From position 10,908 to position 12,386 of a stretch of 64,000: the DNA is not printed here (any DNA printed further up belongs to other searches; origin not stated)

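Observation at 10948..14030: Islet cargo: orphan PreA-type DPD subunit and an EptA/MCR-like PEtN transferase with Ser at the nucleophile position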

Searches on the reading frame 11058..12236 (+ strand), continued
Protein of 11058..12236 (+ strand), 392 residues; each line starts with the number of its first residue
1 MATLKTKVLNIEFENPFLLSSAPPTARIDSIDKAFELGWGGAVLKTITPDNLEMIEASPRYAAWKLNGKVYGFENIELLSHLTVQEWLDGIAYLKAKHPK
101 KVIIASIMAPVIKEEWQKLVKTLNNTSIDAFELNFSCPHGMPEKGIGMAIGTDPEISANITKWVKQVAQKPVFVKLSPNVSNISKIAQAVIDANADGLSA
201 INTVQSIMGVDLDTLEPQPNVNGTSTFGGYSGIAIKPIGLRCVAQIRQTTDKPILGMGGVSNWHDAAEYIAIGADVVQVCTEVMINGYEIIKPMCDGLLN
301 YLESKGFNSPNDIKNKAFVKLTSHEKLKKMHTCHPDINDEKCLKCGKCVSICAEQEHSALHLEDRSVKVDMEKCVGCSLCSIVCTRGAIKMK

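Call 68: find_encoding_contigs(protein=P0037, flank=8000, max_places=2)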
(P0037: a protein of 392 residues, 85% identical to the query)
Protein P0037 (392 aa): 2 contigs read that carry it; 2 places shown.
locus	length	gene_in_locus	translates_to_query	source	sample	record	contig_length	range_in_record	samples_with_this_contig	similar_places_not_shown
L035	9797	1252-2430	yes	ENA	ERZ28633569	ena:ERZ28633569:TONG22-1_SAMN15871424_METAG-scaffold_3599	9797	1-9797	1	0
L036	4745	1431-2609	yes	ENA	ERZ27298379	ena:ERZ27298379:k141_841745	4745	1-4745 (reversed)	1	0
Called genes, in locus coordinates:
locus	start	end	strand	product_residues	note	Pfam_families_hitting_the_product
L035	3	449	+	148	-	?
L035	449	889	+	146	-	-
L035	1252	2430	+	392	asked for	PF01180:DHO_dh, PF00037:Fer4 (faint), PF12837:Fer4_6 (faint), PF12797:Fer4_2 (faint), PF14697:Fer4_21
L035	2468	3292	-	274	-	-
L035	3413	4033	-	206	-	PF01427:Peptidase_M15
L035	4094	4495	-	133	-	PF01451:LMWPc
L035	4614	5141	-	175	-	PF14512:TM1586_NiRdase (faint), PF00881:Nitroreductase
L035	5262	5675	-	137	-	-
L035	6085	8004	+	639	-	-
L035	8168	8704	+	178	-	-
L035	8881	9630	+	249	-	-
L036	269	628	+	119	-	-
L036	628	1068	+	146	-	-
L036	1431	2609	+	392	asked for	PF01180:DHO_dh, PF00037:Fer4 (faint), PF12837:Fer4_6 (faint), PF12797:Fer4_2 (faint), PF14697:Fer4_21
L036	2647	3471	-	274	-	-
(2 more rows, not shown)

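Call 69: find_encoding_contigs(protein=P0040, flank=8000, max_places=1)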
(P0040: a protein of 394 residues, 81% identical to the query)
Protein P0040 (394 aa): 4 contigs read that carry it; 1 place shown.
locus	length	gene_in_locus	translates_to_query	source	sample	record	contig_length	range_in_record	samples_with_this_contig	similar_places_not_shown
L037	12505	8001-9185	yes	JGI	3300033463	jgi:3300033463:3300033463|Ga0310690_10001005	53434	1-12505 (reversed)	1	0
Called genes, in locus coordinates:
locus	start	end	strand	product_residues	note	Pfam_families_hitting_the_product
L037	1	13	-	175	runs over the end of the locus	PF13505:OMP_b-brl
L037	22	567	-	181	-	PF07017:PagP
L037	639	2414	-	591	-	PF00365:PFK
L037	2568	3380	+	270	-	-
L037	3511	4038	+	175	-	PF13637:Ank_4 (faint)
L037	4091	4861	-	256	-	PF01510:Amidase_2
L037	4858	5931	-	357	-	PF00933:Glyco_hydro_3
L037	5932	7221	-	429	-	PF03702:AnmK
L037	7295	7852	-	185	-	PF02525:Flavodoxin_2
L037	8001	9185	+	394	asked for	PF01180:DHO_dh, PF12837:Fer4_6 (faint), PF12838:Fer4_7 (faint), PF12797:Fer4_2 (faint), PF13237:Fer4_10 (weak), PF14697:Fer4_21, PF00037:Fer4 (weak)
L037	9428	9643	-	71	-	PF02643:DUF192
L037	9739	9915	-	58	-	-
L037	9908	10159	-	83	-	PF01106:NifU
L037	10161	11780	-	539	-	PF03023:MurJ, PF01554:MatE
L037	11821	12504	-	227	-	?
